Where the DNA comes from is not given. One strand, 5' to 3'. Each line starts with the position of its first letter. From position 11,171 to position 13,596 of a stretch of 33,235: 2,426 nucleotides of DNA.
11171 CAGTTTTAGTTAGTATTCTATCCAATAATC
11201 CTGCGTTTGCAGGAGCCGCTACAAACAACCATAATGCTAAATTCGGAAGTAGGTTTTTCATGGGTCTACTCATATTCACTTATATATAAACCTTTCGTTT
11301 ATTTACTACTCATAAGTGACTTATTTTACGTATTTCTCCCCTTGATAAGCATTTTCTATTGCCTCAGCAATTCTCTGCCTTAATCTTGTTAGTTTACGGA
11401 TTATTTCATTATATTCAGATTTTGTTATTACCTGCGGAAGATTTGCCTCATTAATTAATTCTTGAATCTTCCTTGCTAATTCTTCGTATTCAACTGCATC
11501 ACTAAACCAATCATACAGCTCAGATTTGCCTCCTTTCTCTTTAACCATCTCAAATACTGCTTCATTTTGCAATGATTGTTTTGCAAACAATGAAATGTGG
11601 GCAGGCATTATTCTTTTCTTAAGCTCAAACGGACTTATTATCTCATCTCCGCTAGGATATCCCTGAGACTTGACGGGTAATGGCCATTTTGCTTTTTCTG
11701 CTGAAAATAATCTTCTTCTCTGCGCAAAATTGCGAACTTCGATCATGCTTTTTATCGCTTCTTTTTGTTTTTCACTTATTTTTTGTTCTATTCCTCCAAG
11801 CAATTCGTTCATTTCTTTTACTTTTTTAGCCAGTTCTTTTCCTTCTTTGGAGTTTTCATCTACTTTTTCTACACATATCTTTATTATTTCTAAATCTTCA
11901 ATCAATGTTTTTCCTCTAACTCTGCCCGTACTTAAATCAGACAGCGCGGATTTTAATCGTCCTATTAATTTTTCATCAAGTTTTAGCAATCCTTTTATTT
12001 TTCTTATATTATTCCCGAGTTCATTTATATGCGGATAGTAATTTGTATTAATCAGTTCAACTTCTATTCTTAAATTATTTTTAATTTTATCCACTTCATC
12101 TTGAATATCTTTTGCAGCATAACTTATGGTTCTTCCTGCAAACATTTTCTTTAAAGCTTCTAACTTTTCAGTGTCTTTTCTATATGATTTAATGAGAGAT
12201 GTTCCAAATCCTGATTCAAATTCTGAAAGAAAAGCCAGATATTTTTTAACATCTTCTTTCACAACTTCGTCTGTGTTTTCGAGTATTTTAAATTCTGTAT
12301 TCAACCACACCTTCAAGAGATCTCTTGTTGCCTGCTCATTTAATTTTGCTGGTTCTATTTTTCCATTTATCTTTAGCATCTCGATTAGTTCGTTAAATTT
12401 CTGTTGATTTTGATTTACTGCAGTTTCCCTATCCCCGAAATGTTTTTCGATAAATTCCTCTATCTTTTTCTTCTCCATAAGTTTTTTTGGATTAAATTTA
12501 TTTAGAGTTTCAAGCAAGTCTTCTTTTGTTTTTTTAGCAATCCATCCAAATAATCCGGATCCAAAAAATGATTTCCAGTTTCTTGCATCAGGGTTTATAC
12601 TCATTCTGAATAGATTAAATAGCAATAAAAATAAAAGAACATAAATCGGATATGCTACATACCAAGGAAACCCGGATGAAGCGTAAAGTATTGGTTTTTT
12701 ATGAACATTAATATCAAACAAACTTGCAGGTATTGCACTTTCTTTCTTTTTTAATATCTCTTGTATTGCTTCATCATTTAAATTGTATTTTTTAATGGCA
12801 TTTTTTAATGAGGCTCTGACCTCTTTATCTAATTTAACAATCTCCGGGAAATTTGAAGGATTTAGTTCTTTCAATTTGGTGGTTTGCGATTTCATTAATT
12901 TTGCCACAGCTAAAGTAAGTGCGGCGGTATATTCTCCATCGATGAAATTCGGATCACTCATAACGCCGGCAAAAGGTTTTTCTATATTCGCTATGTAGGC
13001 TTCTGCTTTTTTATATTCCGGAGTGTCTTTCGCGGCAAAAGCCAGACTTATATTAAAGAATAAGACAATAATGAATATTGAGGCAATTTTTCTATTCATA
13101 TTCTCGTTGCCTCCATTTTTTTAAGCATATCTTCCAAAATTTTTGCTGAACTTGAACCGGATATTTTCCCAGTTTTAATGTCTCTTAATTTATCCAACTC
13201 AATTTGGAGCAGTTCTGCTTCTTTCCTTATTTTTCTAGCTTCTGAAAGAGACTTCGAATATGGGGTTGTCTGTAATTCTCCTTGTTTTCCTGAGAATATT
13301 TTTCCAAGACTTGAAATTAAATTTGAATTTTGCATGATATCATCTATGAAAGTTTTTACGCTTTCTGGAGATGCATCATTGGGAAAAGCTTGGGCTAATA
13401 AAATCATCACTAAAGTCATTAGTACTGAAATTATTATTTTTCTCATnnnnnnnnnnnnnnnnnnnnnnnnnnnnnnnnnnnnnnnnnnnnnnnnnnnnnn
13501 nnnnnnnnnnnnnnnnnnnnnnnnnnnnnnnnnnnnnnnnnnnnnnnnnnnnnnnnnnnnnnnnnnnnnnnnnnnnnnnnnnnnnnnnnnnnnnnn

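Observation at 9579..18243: Ten-gene translationally coupled envelope / coiled-coil cluster headed by an RHH regulator, with no recognisable family domains (best candidate for an undescribed system)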

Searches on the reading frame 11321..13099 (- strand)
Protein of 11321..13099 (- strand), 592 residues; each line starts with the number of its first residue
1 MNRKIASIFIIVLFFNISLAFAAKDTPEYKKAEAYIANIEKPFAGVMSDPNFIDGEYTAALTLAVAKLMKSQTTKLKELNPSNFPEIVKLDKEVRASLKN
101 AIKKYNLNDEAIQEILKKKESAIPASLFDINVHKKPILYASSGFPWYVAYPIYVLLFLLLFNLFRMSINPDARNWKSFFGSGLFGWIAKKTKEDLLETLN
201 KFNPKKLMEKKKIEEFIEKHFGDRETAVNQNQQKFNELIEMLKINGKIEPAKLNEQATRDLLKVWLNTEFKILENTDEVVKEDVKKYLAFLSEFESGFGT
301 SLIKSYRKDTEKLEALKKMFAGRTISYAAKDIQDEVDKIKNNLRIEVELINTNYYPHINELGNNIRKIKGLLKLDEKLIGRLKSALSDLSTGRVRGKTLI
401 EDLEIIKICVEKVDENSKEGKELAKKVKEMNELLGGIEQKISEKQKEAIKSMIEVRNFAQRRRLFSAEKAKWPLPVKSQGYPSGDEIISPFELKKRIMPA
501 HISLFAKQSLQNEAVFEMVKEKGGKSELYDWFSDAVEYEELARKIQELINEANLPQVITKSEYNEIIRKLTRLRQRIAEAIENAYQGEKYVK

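Call 6: search_protein_families(library=pfam, proteins=[window:11321-13099:-], max_evalue=1)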
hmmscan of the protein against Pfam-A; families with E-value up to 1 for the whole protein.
window:11321-13099:- (592 aa): 2 families
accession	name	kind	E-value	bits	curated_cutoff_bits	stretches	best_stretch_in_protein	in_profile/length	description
PF10568.15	Tom37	-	0.01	16.7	25.1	1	487-545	48-106/124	Outer mitochondrial membrane transport complex protein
PF23030.1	SCAF11-like_C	-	0.031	15.2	27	1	527-591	12-76/95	SCAF11-like, C-terminal domain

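Call 8: search_protein_families(library=phrogs, proteins=[window:11321-13099:-], max_evalue=0.1)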
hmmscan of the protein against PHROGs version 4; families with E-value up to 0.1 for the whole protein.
window:11321-13099:- (592 aa): 0 families

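Call 9: search_protein_families(library=ncbifam, proteins=[window:11321-13099:-], max_evalue=0.1)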
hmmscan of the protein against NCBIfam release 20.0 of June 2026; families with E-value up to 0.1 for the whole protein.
window:11321-13099:- (592 aa): 0 families

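Call 10: search_protein_families(library=padloc, proteins=[window:11321-13099:-], max_evalue=0.1)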
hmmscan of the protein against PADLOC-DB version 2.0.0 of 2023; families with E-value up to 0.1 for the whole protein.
window:11321-13099:- (592 aa): 0 families

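Call 13: find_encoding_contigs(protein=window:11321-13099:-, flank=10000, max_places=6)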
Protein window:11321-13099:- (592 aa): 23 contigs read that carry it; 6 places shown.
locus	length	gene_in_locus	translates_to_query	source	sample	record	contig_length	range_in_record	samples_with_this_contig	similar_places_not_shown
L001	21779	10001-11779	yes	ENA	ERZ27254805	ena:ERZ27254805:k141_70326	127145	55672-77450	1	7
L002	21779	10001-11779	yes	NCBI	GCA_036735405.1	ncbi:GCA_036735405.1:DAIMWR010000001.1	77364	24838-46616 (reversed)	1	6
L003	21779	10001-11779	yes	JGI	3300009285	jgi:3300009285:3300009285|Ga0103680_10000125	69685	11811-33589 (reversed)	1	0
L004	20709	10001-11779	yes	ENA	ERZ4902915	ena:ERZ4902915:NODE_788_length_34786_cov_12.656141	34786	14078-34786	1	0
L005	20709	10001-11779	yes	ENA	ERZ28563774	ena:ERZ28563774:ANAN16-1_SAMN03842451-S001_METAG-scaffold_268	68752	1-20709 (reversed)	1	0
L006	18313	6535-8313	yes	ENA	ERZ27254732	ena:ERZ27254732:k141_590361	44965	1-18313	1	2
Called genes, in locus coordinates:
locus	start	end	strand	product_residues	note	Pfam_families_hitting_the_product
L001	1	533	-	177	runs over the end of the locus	PF00156:Pribosyltran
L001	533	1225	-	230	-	PF01048:PNP_UDP_1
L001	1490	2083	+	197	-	PF05219:DREV (weak), PF13489:Methyltransf_23, PF07021:MetW (weak), PF13847:Methyltransf_31, PF08241:Methyltransf_11, PF08242:Methyltransf_12, PF13649:Methyltransf_25 (weak)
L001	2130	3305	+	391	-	PF01266:DAO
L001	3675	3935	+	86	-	PF01247:Ribosomal_L35Ae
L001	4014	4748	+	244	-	-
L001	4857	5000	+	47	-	PF19891:DUF6364 (weak)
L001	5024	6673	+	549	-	-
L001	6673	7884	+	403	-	-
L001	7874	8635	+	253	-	-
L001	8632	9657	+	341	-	-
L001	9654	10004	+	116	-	-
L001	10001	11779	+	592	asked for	-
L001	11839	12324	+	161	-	-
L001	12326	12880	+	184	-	-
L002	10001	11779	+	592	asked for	-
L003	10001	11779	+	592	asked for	-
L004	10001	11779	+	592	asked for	-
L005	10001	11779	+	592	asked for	-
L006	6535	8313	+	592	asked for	-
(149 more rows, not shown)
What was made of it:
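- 11321..13099 (-): g592: signal peptide, ~120-aa helical outer domain, one membrane helix (143-170) and a ~420-aa cytoplasmic helical domain. The identical protein occurs in 49 assembly blocks (call 13).
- Checked: The exceptions are the 558-aa start (549 or 553 aa, call 13) and the 161-aa start (call 13).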

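Call 22: search_solved_structures(query=window:11321-13099:-, max_evalue=1)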
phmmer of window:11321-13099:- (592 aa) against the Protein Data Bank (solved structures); distinct sequences matched with E-value up to 1: 0.

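Call 25: find_homologous_proteins(query=window:11321-13099:-, max_evalue=0.01)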
Query window:11321-13099:- (592 aa): 1 proteins with E <= 0.01 among 8000 candidates.
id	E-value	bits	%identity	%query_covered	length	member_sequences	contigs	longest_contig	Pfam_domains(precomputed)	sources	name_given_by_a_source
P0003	0.0e+0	1276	100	100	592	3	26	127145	-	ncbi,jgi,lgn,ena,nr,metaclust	ncbi:TPA: hypothetical protein HA219_03500 [Candidatus Woesearchaeota archaeon]|nr:hypothetical prot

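Call 47: search_solved_structures(query=A6, max_evalue=1)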
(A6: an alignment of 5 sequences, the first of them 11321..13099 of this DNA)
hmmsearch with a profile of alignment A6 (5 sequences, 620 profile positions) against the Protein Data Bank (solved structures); distinct sequences matched with E-value up to 1: 6.
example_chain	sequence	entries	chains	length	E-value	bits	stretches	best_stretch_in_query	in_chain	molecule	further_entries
6t3i_A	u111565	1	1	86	0.0081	18.1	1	376-450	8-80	Hepatoma-derived growth factor-related protein 2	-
9c7z_A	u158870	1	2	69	0.15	13.8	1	389-439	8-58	HALC3_919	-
4gft_A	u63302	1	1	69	0.5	12.2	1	238-298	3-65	Myosin A tail domain interacting protein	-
6x94_A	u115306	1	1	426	0.62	11.8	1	411-468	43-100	Serine--tRNA ligase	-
3k5h_A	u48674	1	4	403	0.77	11.5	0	414-500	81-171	Phosphoribosyl-aminoimidazole carboxylase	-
3k5i_A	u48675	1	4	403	0.77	11.5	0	414-500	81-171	Phosphoribosyl-aminoimidazole carboxylase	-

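Call 70: search_protein_families(library=pfam, alignment_id=A9, max_evalue=0.1)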
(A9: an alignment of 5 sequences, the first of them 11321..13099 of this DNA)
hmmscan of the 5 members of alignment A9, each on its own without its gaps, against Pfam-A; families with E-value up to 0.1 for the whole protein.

A. member 1, window:11321-13099:- (592 aa): 2 families
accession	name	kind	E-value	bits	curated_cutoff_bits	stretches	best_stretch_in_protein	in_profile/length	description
PF10568.15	Tom37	-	0.01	16.7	25.1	1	487-545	48-106/124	Outer mitochondrial membrane transport complex protein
PF23030.1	SCAF11-like_C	-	0.031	15.2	27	0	527-591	12-76/95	SCAF11-like, C-terminal domain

B. families by the number of members that match (of 5 scanned): 7 families
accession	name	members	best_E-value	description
PF04378.19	RsmJ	1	0.0011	Ribosomal RNA large subunit methyltransferase D, RlmJ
PF13747.11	DUF4164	1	0.0025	Domain of unknown function (DUF4164)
PF10568.15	Tom37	1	0.01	Outer mitochondrial membrane transport complex protein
PF19304.4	PGDH_inter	1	0.03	D-3-phosphoglycerate dehydrogenase intervening domain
PF23030.1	SCAF11-like_C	1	0.031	SCAF11-like, C-terminal domain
PF15086.11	UPF0542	1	0.034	Uncharacterised protein family UPF0542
PF08722.17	Tn7_TnsA-like_N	1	0.095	TnsA-like endonuclease N terminal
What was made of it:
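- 11321..13099 (-): No PDB or Pfam relatives (calls 22, 47, 70).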

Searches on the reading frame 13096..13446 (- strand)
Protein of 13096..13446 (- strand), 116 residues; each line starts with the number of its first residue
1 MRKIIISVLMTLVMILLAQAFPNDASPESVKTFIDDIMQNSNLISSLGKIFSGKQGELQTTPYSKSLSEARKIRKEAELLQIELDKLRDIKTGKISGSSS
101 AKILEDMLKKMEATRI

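Call 6: search_protein_families(library=pfam, proteins=[window:13096-13446:-], max_evalue=1)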
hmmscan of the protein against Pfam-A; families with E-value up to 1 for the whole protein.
window:13096-13446:- (116 aa): 1 family
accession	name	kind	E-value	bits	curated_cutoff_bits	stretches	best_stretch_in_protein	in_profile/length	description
PF15990.10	UPF0767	-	0.21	12.2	27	1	59-92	38-71/83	UPF0767 family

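Call 8: search_protein_families(library=phrogs, proteins=[window:13096-13446:-], max_evalue=0.1)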
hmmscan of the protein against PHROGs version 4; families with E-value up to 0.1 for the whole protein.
window:13096-13446:- (116 aa): 1 family
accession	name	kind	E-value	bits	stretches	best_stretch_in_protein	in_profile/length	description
phrog_4613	-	unknown function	0.0029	18.7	1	5-83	22-97/169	-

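Call 9: search_protein_families(library=ncbifam, proteins=[window:13096-13446:-], max_evalue=0.1)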
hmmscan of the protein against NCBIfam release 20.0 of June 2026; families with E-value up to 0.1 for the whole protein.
window:13096-13446:- (116 aa): 1 family
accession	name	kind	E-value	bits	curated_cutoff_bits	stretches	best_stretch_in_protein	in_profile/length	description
NF043080.1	MMSYN1_0166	equivalog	0.043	12.7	370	1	2-63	211-274/307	oligopeptide ABC transporter permease OppC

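Call 10: search_protein_families(library=padloc, proteins=[window:13096-13446:-], max_evalue=0.1)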
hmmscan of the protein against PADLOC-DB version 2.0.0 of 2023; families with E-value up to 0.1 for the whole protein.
window:13096-13446:- (116 aa): 1 family
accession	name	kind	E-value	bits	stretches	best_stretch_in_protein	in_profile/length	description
PDLC00007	DruC1|DruC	-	0.0054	13.3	1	26-112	260-350/659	Unknown function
